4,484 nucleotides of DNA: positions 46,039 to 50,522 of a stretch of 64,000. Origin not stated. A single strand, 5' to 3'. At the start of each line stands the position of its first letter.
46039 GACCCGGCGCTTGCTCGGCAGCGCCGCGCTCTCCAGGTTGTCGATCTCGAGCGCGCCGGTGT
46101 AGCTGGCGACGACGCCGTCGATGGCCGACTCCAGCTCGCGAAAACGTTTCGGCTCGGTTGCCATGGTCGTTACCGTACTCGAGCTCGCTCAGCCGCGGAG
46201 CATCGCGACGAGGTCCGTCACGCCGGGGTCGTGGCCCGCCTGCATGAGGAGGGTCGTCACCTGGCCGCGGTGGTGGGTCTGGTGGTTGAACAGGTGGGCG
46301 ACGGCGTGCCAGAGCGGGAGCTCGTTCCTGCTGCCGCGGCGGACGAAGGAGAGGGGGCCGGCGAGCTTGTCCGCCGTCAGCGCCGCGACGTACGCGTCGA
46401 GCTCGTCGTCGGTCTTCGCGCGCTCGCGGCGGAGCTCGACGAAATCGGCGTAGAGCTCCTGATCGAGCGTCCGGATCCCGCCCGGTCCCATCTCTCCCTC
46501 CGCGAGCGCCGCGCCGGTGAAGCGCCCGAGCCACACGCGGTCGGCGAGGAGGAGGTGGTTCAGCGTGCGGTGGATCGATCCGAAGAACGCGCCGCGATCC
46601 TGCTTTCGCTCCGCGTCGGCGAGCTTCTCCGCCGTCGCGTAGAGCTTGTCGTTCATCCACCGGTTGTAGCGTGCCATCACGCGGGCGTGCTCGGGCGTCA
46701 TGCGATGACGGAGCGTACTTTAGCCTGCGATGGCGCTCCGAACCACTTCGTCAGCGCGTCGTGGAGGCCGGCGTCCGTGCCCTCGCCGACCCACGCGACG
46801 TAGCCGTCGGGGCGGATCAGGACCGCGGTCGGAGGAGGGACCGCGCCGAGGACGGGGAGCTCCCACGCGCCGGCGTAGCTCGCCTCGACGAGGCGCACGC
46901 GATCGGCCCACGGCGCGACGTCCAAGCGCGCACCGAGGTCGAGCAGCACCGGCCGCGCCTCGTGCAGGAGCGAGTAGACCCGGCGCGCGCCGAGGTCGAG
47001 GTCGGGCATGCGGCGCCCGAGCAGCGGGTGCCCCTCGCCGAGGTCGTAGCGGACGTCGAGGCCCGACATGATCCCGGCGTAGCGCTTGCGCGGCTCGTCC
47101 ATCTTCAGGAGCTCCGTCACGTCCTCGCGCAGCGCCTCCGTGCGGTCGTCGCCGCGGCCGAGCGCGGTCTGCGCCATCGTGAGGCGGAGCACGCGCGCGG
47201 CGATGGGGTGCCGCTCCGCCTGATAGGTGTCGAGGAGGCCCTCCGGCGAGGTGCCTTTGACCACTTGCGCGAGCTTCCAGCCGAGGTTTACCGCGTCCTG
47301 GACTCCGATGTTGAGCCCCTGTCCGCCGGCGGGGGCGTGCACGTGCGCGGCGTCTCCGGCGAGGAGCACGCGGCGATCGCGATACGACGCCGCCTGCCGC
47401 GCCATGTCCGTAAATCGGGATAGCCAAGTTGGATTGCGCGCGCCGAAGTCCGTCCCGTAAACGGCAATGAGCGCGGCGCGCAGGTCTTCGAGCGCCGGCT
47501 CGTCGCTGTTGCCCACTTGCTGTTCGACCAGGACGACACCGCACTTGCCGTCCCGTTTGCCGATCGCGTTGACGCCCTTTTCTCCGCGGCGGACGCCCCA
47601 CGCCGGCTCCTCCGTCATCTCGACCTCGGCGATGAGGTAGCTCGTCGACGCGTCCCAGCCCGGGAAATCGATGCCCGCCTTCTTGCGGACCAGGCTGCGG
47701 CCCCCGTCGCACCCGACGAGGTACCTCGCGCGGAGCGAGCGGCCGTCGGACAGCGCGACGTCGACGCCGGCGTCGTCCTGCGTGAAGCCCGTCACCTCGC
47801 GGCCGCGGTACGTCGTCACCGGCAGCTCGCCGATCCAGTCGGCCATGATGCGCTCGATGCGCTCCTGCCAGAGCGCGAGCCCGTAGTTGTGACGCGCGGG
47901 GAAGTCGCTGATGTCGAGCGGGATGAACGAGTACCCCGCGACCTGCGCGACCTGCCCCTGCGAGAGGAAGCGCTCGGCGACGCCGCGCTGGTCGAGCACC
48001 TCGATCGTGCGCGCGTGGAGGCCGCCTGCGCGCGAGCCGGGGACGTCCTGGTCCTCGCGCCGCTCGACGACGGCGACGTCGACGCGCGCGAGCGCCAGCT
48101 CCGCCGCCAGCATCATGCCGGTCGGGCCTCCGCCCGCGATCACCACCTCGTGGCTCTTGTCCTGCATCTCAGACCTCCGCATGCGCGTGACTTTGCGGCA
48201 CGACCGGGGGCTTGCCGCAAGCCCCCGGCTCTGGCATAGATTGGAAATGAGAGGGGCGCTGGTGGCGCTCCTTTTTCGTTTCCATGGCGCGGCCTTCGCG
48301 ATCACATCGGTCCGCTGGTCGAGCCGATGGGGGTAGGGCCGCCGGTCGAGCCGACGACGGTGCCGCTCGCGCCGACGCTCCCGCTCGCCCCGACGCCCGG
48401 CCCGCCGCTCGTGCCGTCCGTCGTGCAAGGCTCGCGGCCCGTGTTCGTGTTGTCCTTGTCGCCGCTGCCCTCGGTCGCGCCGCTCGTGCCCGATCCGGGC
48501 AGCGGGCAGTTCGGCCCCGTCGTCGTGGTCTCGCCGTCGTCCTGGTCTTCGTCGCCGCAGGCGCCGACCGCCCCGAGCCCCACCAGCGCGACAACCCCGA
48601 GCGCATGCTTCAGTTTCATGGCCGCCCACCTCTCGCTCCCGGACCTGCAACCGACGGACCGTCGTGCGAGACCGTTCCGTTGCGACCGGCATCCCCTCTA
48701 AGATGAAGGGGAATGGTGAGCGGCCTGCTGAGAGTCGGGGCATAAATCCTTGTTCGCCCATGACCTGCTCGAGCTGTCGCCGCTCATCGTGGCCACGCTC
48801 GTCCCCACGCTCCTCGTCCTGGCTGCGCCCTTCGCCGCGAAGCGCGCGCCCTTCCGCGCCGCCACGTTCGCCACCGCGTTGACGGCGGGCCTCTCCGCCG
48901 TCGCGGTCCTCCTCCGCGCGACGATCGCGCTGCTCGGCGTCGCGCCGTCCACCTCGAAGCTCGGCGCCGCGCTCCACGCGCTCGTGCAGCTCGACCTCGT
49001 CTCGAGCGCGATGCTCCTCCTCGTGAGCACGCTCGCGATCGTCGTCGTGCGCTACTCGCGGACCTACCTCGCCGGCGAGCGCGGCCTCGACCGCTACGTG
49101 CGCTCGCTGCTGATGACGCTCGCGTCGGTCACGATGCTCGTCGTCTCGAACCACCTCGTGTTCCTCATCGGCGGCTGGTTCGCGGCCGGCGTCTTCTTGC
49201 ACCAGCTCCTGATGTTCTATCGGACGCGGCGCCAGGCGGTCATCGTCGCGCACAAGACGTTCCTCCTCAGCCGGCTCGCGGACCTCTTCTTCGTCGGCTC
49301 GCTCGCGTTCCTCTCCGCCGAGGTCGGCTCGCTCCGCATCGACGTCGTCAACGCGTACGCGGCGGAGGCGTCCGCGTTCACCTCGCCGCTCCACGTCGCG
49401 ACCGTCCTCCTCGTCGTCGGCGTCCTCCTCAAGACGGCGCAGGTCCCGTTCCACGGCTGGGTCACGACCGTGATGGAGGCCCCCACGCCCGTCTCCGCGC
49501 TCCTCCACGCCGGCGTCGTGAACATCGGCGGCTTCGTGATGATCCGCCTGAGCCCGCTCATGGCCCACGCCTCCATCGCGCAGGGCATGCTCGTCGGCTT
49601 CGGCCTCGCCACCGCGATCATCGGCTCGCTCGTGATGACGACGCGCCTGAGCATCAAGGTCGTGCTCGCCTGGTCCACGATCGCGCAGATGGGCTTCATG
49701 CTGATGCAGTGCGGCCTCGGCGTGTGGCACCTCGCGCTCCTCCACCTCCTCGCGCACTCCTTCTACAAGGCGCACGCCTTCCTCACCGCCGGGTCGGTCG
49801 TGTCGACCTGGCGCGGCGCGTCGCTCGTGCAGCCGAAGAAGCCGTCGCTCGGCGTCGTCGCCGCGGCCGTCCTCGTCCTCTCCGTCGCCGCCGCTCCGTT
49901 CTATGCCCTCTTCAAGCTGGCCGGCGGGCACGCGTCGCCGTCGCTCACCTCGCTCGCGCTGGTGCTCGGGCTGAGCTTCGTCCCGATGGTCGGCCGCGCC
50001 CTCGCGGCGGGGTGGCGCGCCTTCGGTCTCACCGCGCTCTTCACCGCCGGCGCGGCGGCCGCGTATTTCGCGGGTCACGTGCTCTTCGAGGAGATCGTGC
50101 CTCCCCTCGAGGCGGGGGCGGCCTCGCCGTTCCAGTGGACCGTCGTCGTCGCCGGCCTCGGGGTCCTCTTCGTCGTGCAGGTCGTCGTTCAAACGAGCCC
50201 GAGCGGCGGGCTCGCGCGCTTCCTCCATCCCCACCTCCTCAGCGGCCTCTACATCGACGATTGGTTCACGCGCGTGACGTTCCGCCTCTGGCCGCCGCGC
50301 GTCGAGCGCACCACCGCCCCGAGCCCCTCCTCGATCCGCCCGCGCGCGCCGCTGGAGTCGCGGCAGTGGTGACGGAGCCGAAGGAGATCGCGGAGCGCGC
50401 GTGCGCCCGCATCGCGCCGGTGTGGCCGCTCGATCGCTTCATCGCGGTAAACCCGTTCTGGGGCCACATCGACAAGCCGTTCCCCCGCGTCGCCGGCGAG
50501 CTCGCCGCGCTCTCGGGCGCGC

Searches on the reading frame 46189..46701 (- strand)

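Call 62: search_protein_families(library=pfam, proteins=[window:46189-46701:-], max_evalue=0.001)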
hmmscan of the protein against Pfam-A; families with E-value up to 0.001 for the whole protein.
window:46189-46701:- (170 aa): 3 families
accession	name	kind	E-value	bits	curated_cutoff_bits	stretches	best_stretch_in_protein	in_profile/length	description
PF05163.17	DinB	-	1.5e-26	93.8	23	1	6-167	5-157/165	DinB family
PF12867.12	DinB_2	-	3.1e-12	47.5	24.8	1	17-148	6-128/128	DinB superfamily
PF04978.18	MST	-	7.9e-05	23.6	27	1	19-149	12-141/149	Mycothiol-S-transferase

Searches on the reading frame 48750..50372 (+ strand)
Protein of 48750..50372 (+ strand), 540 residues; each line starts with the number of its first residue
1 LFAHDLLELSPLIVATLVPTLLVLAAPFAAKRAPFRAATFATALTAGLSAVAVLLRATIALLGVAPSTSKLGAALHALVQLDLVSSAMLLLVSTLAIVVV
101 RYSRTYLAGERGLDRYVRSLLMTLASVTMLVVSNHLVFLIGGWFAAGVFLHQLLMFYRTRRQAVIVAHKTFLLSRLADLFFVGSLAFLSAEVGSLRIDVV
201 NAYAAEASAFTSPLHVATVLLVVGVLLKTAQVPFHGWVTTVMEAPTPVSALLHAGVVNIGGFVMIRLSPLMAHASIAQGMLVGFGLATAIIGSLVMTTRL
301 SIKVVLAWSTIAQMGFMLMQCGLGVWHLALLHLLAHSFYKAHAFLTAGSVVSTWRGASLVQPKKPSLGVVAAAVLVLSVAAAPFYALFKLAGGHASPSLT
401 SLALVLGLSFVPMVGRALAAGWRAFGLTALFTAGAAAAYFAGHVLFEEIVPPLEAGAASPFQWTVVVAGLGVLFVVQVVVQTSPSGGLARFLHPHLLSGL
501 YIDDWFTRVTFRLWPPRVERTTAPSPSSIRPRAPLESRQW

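Call 62: search_protein_families(library=pfam, proteins=[window:48750-50372:+], max_evalue=0.001)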
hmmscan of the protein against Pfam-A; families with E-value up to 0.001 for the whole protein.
window:48750-50372:+ (540 aa): 2 families
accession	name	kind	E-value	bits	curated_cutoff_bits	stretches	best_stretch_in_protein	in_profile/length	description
PF00361.26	Proton_antipo_M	-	1.2e-37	130.2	21.5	1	133-388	1-265/294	NADH:quinone oxidoreductase/Mrp antiporter, TM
PF00662.26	Proton_antipo_N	-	2.6e-05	24.4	24.5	1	79-116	13-50/51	NADH-Ubiquinone oxidoreductase (complex I), chain 5 N-terminus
